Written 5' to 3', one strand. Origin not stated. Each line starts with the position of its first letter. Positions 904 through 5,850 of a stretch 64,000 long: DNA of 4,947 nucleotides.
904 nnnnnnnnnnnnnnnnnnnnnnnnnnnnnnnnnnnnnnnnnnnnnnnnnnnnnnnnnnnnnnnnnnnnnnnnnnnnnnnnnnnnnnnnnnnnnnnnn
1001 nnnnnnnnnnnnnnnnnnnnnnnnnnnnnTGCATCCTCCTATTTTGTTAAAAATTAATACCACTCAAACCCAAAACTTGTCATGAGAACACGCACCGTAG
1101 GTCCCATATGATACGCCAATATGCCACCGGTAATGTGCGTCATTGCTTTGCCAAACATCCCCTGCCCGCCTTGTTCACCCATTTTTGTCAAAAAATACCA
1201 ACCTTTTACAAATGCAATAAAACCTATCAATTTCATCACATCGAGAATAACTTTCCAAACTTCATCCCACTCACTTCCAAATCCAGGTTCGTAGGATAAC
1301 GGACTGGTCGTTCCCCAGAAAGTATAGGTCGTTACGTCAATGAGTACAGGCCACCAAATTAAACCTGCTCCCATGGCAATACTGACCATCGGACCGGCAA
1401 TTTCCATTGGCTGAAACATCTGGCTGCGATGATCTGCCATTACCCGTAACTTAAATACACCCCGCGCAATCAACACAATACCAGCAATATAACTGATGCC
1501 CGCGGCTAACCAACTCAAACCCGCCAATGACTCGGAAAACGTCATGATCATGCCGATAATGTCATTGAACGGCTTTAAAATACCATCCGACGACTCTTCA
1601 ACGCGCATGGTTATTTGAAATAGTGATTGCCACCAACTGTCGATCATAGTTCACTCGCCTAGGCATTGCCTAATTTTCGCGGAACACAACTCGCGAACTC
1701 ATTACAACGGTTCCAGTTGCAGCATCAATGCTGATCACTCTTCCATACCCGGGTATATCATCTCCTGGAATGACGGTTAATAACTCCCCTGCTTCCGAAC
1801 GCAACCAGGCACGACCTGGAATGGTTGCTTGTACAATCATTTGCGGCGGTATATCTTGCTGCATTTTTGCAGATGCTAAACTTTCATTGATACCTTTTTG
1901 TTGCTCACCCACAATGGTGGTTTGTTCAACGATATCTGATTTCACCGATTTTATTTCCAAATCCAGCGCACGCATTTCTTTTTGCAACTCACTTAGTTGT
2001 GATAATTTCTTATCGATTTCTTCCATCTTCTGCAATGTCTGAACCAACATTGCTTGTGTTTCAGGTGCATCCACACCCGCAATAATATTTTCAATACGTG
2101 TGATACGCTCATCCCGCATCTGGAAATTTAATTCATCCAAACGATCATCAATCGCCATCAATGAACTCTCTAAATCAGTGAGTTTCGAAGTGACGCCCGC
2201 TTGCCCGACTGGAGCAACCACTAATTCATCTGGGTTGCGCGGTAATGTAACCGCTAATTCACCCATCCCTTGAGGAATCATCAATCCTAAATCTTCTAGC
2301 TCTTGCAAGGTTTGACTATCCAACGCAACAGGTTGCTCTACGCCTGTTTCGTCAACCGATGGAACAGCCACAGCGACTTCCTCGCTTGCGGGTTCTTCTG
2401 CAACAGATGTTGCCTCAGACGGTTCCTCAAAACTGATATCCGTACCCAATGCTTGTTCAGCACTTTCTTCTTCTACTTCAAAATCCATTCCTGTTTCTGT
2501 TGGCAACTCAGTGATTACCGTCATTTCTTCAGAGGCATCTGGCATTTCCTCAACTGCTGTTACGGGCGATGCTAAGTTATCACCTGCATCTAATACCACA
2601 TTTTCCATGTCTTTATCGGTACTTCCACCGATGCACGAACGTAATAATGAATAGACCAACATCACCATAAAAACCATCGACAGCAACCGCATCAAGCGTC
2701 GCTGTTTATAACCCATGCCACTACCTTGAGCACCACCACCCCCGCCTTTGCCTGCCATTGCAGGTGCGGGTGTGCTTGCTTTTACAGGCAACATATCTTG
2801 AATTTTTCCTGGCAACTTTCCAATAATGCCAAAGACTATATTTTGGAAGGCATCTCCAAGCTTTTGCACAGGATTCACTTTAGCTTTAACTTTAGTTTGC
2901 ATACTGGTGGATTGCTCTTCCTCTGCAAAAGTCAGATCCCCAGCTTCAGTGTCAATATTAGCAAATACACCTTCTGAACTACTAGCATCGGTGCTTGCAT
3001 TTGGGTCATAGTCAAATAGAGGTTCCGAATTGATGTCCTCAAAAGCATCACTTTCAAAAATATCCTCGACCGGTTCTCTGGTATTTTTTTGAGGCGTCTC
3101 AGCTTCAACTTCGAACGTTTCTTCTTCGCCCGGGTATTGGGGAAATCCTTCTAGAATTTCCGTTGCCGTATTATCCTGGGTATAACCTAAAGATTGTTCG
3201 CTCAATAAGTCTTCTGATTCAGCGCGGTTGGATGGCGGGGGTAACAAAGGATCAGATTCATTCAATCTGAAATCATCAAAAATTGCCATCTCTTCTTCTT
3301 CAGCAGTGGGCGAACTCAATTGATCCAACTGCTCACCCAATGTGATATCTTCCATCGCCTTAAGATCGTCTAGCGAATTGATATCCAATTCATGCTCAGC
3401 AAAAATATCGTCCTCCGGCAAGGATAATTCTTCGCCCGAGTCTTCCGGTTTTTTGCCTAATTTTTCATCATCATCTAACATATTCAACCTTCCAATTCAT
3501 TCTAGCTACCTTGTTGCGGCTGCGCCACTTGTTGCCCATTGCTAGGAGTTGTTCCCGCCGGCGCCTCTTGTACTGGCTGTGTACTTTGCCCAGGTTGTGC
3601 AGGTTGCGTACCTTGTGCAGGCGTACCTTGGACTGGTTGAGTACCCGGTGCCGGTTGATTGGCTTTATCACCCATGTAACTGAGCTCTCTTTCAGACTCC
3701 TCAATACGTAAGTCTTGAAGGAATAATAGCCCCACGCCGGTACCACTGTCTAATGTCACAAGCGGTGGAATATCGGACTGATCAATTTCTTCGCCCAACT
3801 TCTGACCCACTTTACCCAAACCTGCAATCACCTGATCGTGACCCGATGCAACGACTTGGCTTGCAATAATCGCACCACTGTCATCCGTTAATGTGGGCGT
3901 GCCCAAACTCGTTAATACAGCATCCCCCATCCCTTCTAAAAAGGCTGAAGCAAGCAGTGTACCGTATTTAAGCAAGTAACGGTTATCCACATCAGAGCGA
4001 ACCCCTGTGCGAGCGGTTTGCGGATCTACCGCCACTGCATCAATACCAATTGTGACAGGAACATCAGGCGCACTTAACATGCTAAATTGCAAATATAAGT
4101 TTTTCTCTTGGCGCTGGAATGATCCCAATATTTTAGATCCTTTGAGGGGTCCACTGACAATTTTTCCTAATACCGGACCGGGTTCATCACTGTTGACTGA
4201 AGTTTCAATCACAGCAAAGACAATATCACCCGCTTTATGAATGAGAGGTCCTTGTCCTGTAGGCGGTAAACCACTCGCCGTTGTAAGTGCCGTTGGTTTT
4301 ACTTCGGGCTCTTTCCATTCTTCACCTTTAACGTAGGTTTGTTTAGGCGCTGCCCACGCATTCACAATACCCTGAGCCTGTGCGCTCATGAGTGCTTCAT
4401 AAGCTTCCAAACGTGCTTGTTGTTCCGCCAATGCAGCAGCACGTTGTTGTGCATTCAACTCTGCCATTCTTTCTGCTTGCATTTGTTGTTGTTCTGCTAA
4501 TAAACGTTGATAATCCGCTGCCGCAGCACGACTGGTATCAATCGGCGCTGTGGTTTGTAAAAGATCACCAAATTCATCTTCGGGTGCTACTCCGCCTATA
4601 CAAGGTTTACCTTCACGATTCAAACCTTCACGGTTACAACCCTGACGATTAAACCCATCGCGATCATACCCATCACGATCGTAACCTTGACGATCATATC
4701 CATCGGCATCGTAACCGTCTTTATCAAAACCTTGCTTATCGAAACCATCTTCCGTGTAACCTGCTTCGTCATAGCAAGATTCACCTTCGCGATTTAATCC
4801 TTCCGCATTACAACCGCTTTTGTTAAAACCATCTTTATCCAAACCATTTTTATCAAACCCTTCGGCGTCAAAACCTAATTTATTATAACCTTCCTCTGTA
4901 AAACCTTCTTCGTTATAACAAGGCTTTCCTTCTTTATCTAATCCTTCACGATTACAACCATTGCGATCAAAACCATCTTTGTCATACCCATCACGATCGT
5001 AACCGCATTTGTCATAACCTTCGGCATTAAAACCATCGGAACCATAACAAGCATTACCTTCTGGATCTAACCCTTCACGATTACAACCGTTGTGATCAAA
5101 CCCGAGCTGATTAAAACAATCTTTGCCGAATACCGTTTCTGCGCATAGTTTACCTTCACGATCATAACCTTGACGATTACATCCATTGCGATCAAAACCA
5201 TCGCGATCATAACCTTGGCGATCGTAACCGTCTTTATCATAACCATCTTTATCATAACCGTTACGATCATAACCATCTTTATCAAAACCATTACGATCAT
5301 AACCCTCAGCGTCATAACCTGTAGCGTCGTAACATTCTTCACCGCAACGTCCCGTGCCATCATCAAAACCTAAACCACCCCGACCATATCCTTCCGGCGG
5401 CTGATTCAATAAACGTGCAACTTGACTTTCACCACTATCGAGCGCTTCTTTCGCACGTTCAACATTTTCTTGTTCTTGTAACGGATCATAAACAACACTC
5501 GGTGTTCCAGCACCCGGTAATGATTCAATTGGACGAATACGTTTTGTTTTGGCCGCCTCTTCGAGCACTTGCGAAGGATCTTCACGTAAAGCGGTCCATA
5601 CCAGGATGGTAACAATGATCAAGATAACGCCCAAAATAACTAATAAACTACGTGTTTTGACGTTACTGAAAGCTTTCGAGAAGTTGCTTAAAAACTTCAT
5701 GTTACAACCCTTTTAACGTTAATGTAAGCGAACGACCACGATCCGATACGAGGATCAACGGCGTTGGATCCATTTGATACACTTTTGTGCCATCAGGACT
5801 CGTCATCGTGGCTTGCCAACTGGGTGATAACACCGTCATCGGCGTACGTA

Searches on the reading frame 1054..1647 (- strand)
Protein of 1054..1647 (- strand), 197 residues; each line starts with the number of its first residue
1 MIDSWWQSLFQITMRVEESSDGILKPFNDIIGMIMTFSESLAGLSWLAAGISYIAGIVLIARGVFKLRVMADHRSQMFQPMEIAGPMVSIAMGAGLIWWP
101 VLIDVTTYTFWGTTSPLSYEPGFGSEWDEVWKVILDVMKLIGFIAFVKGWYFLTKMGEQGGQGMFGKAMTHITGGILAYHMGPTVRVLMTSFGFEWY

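Call 5: search_protein_families(library=pfam, proteins=[window:1054-1647:-], max_evalue=0.1)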
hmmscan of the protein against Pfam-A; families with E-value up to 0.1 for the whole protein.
window:1054-1647:- (197 aa): 1 family
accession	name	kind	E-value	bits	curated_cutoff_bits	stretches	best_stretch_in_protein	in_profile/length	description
PF20535.3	DUF6750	-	0.0034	17.8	27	0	28-107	43-117/128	Family of unknown function (DUF6750)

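Call 6: search_protein_families(library=ncbifam, proteins=[window:1054-1647:-], max_evalue=0.1)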
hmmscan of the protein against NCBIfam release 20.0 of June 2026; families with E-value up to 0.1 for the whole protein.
window:1054-1647:- (197 aa): 1 family
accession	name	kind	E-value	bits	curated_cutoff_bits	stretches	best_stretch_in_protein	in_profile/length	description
NF033883.1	conj_TraQ_IncI1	equivalog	2.8e-05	24.1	80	1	29-193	1-173/175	conjugal transfer protein TraQ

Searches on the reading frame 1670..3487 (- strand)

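Call 66: search_protein_families(library=ncbifam, proteins=[window:1670-3487:-], max_evalue=0.001)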
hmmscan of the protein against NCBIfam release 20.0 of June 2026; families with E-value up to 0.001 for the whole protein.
window:1670-3487:- (605 aa): 1 family
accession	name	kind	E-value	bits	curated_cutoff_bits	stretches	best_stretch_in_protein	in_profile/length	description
NF038218.1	IcmG_DotF_IVB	equivalog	6.1e-20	72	200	1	491-601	147-258/266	type IVB secretion system protein IcmG/DotF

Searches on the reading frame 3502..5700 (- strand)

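Call 66: search_protein_families(library=ncbifam, proteins=[window:3502-5700:-], max_evalue=0.001)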
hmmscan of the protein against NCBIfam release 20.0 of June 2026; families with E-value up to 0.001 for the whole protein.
window:3502-5700:- (732 aa): 2 families
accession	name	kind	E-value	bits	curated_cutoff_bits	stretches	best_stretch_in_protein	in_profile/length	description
NF033900.0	T4SS_IcmE_DotG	equivalog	1.3e-86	291.7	750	2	221-665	558-1007/1008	type IVB secretion system protein DotG/IcmE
NF033884.1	conj_TraO_IncI1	equivalog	3.6e-15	56.1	225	1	403-611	102-315/381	conjugal transfer protein TraO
